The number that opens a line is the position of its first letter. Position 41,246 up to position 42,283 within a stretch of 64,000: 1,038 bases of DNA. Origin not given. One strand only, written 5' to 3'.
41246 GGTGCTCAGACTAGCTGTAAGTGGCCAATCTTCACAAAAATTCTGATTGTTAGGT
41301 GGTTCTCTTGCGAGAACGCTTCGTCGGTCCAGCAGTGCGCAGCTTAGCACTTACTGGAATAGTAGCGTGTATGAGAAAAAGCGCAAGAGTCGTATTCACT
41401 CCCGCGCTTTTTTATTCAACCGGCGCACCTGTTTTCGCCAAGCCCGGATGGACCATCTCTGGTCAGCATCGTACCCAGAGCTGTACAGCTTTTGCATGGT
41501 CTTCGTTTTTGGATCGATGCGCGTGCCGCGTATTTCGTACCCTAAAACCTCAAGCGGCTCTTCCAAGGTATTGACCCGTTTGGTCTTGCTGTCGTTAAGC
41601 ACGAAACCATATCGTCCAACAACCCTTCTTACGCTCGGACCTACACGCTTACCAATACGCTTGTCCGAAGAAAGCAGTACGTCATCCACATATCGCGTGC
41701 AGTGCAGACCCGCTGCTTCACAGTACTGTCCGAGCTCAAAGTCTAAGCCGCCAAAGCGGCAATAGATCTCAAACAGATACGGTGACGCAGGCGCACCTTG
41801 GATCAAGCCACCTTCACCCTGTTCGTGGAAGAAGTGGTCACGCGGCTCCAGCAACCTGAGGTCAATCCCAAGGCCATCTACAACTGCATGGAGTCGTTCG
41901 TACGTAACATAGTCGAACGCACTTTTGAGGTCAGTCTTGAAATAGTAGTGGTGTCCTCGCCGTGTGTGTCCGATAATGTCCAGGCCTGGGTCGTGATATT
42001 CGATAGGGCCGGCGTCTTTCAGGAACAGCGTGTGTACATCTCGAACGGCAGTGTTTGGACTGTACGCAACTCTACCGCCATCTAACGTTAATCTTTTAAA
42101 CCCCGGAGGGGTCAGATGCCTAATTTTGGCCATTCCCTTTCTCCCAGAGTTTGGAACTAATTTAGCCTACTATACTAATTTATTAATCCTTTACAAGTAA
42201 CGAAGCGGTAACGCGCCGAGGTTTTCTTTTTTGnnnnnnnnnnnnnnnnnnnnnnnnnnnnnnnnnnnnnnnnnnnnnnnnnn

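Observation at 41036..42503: Compact stand-alone reverse transcriptase with a structured 3' non-coding region and a small membrane partner: candidate retron/DRT-like defence module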

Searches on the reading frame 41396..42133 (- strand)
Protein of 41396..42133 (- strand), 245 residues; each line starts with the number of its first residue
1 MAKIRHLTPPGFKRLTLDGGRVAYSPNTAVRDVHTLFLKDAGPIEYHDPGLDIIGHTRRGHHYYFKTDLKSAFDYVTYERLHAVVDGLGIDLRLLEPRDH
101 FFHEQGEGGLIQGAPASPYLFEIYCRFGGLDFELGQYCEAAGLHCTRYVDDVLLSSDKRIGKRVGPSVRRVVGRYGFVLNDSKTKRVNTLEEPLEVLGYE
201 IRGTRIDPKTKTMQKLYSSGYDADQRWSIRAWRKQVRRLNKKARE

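Call 3: search_protein_families(library=pfam, proteins=[window:41396-42133:-], max_evalue=1)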
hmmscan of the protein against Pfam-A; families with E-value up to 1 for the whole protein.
window:41396-42133:- (245 aa): 1 family
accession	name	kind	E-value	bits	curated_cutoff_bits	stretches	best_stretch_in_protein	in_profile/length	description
PF00078.32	RVT_1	-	4.3e-14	53.1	29.6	1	57-201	63-205/205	Reverse transcriptase (RNA-dependent DNA polymerase)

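Call 4: search_protein_families(library=padloc, proteins=[window:41396-42133:-], max_evalue=1)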
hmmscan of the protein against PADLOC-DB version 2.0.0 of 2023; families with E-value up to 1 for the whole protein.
window:41396-42133:- (245 aa): 65 families (the best 25 are shown)
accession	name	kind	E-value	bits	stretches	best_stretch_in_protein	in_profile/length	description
PDLC02946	RT_III-A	-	3.5e-17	60.5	1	61-199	124-256/330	-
PDLC01607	RT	-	9.1e-16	56.5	1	28-201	13-161/161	"CAS-I,CAS-II,CAS-III,CAS-IV,CAS-V,CAS-VI; acquisition_associated"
PDLC02949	RT_other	-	1.4e-15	55.4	1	110-185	314-387/481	-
PDLC02943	RT_III-A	-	2.9e-15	54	1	64-216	115-261/322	-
PDLC03740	RT_outgroup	-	3.5e-15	54.1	1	110-185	251-324/407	retron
PDLC02941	RT_II-A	-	5e-15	53.5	1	59-204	101-241/309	-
PDLC02952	RT_VI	-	1.9e-14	51.6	1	108-226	139-252/279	-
PDLC02942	RT_III-A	-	2e-14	51.5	1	60-188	131-254/341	-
PDLC02956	RT_XIII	-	6.9e-14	49.7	1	100-186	262-347/469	-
PDLC02945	RT_III-A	-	1.2e-13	48.9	1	103-203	195-291/362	-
PDLC01136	RT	-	6e-13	46.8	1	56-202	123-259/263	RT (reverse transcriptase)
PDLC02948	RT_IX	-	1.1e-12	45.6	1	63-205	134-271/317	-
PDLC02938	RT_I-B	-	2e-12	45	1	69-206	130-235/332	-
PDLC03739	RT_Ec107-like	-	4.1e-12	44.1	1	108-188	145-222/307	retron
PDLC03754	RT_UG17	-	6.5e-12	43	1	105-219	180-288/429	DRT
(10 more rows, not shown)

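Call 5: search_protein_families(library=ncbifam, proteins=[window:41396-42133:-], max_evalue=1)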
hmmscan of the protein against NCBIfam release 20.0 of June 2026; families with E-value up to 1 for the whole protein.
window:41396-42133:- (245 aa): 8 families
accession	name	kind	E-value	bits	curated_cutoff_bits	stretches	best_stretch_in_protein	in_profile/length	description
NF038233.2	retron_St85_RT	exception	1e-12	48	235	1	59-189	86-215/289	retron St85 family RNA-directed DNA polymerase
TIGR04416.1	group_II_RT_mat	equivalog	1.4e-09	37.5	300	1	57-240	118-299/353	group II intron reverse transcriptase/maturase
NF038237.1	retron_Ec67_fus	exception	3e-08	32.6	450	1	108-185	159-246/572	retron Ec67 family RNA-directed DNA polymerase/endonuclease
NF041746.1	Drt2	equivalog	9.6e-07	28.3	390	1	103-218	217-338/416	antiviral reverse transcriptase Drt2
NF042941.1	Retron_TIR_antiphage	equivalog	2.9e-05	23.1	600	1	107-169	137-198/464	TIR domain-containing anti-phage reverse transcriptase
NF041747.1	Drt3a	equivalog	0.00085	18.7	200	1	102-206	155-267/412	antiviral reverse transcriptase Drt3a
NF041750.1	Drt5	equivalog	0.045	12.7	550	1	144-219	207-283/484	antiviral reverse transcriptase Drt5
NF041748.1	Drt3b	equivalog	0.14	10.8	350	1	144-187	271-315/647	antiviral reverse transcriptase Drt3b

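Call 6: find_homologous_proteins(query=window:41396-42133:-)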
Query window:41396-42133:- (245 aa): 14 proteins with E <= 0.001 among 369 candidates.
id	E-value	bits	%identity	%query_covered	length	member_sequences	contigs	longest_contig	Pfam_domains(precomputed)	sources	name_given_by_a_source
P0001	5.2e-105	369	100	65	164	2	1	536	PF00078.33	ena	-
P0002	2.2e-94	334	60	96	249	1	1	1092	PF00078.33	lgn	-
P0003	6.4e-84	299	55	100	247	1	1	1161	PF00078.33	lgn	-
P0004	1.3e-78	282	59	88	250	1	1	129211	PF00078.33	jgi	jgi:hypothetical protein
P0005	2.3e-75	271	52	100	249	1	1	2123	PF00078.33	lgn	-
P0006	5.4e-72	260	51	98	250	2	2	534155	PF00078.33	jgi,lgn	-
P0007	3.6e-69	251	49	96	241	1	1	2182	PF00078.33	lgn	-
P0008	4.6e-65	238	49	96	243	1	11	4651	PF00078.33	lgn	-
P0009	4.4e-64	234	49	97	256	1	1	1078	PF00078.33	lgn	-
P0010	5.4e-64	234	45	99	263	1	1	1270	PF00078.33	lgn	-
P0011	1.1e-41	161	39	100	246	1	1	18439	PF00078.33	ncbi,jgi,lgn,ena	-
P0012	7.8e-27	112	34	97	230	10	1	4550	PF00078.33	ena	-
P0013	3.6e-18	84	32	73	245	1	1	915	PF00078.33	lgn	-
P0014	1.1e-17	82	35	81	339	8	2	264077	PF00078.33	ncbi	-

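Call 9: find_encoding_contigs(protein=P0004, flank=5000, max_places=3)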
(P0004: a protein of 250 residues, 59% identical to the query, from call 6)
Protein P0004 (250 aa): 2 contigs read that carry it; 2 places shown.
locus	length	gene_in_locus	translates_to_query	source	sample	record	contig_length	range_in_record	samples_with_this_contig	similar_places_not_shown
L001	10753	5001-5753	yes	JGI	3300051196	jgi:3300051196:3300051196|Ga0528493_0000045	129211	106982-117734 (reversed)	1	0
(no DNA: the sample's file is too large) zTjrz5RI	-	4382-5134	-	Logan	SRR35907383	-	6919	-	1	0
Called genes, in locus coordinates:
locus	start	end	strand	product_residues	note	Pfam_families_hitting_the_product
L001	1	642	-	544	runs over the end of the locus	PF00239:Resolvase, PF07508:Recombinase (weak), PF13408:Zn_ribbon_recom (weak)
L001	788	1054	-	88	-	-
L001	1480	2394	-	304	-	-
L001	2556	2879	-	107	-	-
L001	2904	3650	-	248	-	PF13365:Trypsin_2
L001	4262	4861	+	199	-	PF18931:DUF5680 (weak)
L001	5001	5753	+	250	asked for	PF00078:RVT_1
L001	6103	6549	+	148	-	-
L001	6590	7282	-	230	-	PF01209:Ubie_methyltran, PF08241:Methyltransf_11, PF08242:Methyltransf_12 (weak), PF13649:Methyltransf_25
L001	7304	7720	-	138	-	-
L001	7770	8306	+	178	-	PF05198:IF3_N, PF00707:IF3_C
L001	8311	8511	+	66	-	PF01632:Ribosomal_L35p (weak)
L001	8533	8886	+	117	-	PF00453:Ribosomal_L20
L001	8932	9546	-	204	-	PF18306:LDcluster4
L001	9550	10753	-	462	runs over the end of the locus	PF00753:Lactamase_B, PF16661:Lactamase_B_6 (weak), PF12706:Lactamase_B_2 (weak), PF10996:Beta-Casp, PF07521:RMMBL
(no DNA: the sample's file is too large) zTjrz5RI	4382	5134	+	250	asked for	PF00078:RVT_1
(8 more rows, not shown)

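Call 10: find_encoding_contigs(protein=P0006, flank=5000, max_places=3)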
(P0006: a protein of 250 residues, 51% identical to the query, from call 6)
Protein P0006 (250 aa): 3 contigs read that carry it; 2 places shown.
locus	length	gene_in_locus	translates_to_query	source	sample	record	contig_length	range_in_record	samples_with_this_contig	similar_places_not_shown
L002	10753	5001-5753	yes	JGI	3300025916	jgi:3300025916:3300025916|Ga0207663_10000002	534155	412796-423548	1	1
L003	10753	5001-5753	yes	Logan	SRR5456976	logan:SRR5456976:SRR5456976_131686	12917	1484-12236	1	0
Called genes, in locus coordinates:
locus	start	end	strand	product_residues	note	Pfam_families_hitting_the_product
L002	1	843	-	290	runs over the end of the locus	PF01734:Patatin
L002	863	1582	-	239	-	-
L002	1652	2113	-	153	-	PF05257:CHAP (weak)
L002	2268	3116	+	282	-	PF01734:Patatin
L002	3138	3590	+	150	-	PF01668:SmpB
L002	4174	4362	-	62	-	-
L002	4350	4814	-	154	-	-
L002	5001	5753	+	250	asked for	PF00078:RVT_1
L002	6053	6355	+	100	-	-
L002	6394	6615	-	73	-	-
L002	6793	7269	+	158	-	PF05198:IF3_N, PF00707:IF3_C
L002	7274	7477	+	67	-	PF01632:Ribosomal_L35p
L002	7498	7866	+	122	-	PF00453:Ribosomal_L20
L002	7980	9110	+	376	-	-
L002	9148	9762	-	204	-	PF18306:LDcluster4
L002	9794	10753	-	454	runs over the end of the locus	PF00753:Lactamase_B, PF23023:Anti-Pycsar_Apyc1, PF16661:Lactamase_B_6, PF10996:Beta-Casp, PF07521:RMMBL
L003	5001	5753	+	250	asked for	PF00078:RVT_1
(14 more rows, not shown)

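Call 11: find_encoding_contigs(protein=P0011, flank=5000, max_places=3)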
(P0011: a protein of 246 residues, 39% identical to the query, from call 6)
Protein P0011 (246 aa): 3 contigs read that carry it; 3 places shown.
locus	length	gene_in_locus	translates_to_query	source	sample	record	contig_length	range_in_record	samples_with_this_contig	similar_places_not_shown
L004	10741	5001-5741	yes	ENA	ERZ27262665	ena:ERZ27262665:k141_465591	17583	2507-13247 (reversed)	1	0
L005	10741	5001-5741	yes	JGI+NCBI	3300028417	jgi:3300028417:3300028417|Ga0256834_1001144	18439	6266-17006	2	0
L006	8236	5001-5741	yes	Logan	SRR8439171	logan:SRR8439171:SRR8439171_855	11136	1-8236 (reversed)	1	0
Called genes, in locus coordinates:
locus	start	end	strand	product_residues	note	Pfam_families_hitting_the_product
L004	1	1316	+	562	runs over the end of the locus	PF00999:Na_H_Exchanger, PF02254:TrkA_N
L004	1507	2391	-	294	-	PF02578:Cu-oxidase_4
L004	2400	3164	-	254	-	PF13480:Acetyltransf_6 (weak), PF04377:ATE_C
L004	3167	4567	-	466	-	PF01225:Mur_ligase, PF08245:Mur_ligase_M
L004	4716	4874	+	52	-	-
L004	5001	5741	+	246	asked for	PF00078:RVT_1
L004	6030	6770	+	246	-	PF00590:TP_methylase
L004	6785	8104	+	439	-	PF13200:DUF4015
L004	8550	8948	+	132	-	PF00416:Ribosomal_S13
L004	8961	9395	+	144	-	PF00411:Ribosomal_S11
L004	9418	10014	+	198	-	PF00163:Ribosomal_S4, PF22421:SYY_C-terminal (weak), PF01479:S4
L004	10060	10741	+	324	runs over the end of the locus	PF01193:RNA_pol_L, PF01000:RNA_pol_A_bac, PF03118:RNA_pol_A_CTD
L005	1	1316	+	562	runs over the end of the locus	PF00999:Na_H_Exchanger, PF02254:TrkA_N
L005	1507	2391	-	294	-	PF02578:Cu-oxidase_4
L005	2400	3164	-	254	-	PF13480:Acetyltransf_6 (weak), PF04377:ATE_C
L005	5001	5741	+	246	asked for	PF00078:RVT_1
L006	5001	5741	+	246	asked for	PF00078:RVT_1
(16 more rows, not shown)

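Call 13: find_encoding_contigs(protein=P0014, flank=5000, max_places=2)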
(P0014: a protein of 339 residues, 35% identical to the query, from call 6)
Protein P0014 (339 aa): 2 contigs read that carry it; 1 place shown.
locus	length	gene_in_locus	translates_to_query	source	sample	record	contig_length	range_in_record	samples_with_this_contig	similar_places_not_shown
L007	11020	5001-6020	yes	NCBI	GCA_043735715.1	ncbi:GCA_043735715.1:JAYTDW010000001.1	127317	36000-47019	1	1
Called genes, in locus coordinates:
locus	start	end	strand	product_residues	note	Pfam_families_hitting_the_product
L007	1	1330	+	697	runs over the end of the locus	-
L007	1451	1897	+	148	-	PF05656:DUF805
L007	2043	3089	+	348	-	PF00144:Beta-lactamase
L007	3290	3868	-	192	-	-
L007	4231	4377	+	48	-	-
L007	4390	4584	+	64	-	-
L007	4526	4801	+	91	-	-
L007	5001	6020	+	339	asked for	PF00078:RVT_1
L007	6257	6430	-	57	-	-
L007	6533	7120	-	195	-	-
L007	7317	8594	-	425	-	PF01435:Peptidase_M48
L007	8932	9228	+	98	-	-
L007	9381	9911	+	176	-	-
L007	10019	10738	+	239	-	PF04973:NMN_transporter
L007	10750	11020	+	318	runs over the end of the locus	PF13521:AAA_28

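Call 14: find_encoding_contigs(protein=P0012, flank=5000, max_places=2)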
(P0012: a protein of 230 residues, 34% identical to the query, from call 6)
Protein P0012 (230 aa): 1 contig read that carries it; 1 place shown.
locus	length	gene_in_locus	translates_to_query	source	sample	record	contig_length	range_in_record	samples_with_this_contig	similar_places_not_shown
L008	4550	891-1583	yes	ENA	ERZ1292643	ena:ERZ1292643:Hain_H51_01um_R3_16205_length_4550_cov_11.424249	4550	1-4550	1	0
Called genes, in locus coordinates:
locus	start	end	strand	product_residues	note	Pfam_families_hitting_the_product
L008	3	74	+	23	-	?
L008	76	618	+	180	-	PF04279:IspA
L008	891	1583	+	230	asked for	PF00078:RVT_1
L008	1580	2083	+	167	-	-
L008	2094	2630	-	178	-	PF20803:PaaX_M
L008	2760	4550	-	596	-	?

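Call 17: find_related_loci(query=A2, collection=genome_contigs, flank=3000)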
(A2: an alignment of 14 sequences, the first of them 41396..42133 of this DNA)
Query A2 (245 aa) in genome_contigs; peptide patterns used: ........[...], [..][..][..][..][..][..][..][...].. (x = any residue, [..] = any of these).
56 stretches matched a pattern; 7 encode a relative of the query (tblastn E <= 1e-3); 7 distinct loci.
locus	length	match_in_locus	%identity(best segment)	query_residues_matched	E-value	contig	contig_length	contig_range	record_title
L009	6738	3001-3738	39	1-245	4e-48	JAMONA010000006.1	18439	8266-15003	MAG: Candidatus Kaiserbacteria bacterium isolate 4281-140_metabat1_scaf2bin.078 4281-140_scaffold_1198_c1, whole genome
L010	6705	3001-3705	33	5-240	1e-33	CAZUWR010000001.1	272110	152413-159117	MAG TPA_asm: uncultured Bdellovibrionales bacterium isolate SRP278252_co2_235 genome assembly, contig: NODE_25_length_27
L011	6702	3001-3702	31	1-241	9e-33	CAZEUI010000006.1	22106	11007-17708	MAG TPA_asm: uncultured Candidatus Saccharibacteria bacterium isolate binchicken_co53_23 genome assembly, contig: NODE_1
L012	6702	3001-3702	34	3-240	5e-31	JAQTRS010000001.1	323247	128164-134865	MAG: Candidatus Moraniibacteriota bacterium isolate STB_169 NODE_63_length_323247_cov_5.600350_Sandtown_B, whole genome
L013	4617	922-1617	30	14-243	1e-19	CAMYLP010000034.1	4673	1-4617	MAG: uncultured Patescibacteria group bacterium isolate ES_M_Patescibacteria_01 genome assembly, contig: scaffold_9663,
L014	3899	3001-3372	31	59-185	6e-12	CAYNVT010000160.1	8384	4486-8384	MAG TPA_asm: uncultured Bacteriovoracaceae bacterium isolate SRP278314_co1_180 genome assembly, contig: NODE_10679_lengt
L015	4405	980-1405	25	59-208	2e-8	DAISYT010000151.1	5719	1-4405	MAG TPA_asm: Candidatus Cloacimonadota bacterium isolate CTOTU18741 NODE_10859_length_5719_cov_4.360876, whole genome sh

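Call 18: find_related_loci(query=A2, collection=metagenome_contigs, flank=3000)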
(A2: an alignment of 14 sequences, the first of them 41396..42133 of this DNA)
Query A2 (245 aa) in metagenome_contigs; peptide patterns used: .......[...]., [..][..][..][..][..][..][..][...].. (x = any residue, [..] = any of these).
81 stretches matched a pattern; 18 encode a relative of the query (tblastn E <= 1e-3); 18 distinct loci.
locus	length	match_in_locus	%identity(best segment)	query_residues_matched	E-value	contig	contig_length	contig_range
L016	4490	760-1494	53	1-245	2e-81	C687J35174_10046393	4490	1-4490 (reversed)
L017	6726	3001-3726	51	2-242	5e-76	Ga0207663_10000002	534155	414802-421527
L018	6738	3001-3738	39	1-245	8e-48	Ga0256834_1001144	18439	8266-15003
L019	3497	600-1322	32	1-244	3e-37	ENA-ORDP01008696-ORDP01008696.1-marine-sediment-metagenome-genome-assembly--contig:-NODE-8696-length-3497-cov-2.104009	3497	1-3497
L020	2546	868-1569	33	5-241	2e-36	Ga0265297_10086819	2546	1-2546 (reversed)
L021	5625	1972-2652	34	4-240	1e-32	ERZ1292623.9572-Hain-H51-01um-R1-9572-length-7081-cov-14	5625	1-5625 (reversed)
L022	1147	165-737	36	1-201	3e-33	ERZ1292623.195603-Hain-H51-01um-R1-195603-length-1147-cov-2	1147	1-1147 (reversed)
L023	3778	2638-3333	32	9-241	6e-31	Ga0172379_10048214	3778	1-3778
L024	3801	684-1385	31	1-240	9e-31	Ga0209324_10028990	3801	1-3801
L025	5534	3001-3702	31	1-240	9e-31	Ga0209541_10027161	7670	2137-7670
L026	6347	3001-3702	31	1-240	9e-31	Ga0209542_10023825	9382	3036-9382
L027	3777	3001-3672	31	7-240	8e-31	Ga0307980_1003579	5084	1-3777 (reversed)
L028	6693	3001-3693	31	8-240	4e-27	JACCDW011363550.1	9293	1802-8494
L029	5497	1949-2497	34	53-221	5e-24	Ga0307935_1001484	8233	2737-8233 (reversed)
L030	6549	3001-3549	31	53-221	4e-21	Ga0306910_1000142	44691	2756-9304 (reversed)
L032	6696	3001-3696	32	1-240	7e-27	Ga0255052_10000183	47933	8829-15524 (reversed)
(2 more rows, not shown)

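Call 24: find_encoding_contigs(protein=P0008, flank=3000, max_places=3)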
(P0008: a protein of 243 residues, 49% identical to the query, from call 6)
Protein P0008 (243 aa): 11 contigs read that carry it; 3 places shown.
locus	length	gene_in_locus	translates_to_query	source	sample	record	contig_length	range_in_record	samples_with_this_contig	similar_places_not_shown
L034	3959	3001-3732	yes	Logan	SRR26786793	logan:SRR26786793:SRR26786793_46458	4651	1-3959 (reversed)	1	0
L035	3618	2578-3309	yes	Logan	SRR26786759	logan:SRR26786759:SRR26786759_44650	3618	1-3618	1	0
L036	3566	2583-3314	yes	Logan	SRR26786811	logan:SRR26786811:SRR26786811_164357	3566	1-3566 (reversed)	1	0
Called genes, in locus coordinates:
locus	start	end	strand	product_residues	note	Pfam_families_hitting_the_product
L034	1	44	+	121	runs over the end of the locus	PF00072:Response_reg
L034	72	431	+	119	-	-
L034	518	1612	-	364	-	-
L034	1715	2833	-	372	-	-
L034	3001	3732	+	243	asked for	PF00078:RVT_1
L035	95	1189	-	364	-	-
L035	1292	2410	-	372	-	-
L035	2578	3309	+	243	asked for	PF00078:RVT_1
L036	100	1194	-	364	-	-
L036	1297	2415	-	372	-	-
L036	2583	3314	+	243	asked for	PF00078:RVT_1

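Call 25: find_encoding_contigs(protein=P0005, flank=3000, max_places=2)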
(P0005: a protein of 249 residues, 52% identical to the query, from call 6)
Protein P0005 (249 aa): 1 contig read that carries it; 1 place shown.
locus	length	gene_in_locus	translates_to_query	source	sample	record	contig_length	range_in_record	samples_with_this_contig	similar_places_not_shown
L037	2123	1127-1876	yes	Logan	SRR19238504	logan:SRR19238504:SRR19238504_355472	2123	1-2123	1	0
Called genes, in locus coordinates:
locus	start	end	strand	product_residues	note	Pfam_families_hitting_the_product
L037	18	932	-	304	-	PF18928:DUF5677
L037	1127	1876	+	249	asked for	PF00078:RVT_1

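Call 26: find_encoding_contigs(protein=P0007, flank=3000, max_places=2)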
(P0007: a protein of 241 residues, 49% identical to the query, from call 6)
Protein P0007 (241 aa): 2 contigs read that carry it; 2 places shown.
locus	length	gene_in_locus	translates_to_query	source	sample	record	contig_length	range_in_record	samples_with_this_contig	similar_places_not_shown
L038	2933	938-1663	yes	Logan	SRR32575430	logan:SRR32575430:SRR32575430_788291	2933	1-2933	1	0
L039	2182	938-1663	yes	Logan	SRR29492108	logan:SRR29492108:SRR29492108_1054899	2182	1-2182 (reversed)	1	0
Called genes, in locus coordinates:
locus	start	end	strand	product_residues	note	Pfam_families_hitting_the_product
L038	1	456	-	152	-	?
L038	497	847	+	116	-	PF04828:GFA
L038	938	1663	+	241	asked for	PF00078:RVT_1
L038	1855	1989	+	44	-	-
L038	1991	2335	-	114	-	-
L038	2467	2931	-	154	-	?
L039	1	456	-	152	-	?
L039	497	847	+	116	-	PF04828:GFA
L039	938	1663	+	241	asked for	PF00078:RVT_1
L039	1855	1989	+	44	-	-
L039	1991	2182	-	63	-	?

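Call 29: search_protein_representatives(alignment_id=A2)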
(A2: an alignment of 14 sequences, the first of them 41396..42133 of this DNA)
Query: 14 sequences, 246 profile positions. Proteins with E-value up to 0.001 (for the whole library): 15929; up to 1e-10: 4411; up to 1e-30: 52. The best 150 are listed.
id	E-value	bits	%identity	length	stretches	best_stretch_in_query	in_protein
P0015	6.1e-101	353.0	-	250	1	2-243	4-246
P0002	2.1e-100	351.3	-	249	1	2-243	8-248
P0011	4.7e-87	307.6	-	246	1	1-244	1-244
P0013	5.0e-75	268.2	-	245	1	2-242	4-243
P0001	2.1e-66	239.9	-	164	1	1-160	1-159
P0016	5.3e-62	225.5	-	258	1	4-244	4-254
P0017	1.8e-61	223.8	-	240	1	1-243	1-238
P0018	9.5e-61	221.4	-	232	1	3-242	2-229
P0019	3.9e-58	212.8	-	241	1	7-244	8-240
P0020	2.0e-54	200.7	-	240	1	6-245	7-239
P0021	3.8e-54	199.8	-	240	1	5-241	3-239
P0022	4.0e-54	199.7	-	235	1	2-241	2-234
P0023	4.0e-54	199.7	-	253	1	4-243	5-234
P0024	5.3e-54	199.3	-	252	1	1-243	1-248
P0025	1.5e-53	197.9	-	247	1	7-242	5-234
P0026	3.0e-53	196.9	-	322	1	1-243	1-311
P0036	1.2e-49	185.0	-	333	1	3-242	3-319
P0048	3.7e-34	134.3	-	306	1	14-211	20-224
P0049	4.8e-34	133.9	-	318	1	17-219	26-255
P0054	5.8e-33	130.4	-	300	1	9-206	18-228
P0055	2.4e-32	128.4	-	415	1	32-220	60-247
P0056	2.5e-32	128.4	-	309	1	17-218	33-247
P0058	5.6e-32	127.2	-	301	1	15-217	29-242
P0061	3.9e-31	124.4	-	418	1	12-218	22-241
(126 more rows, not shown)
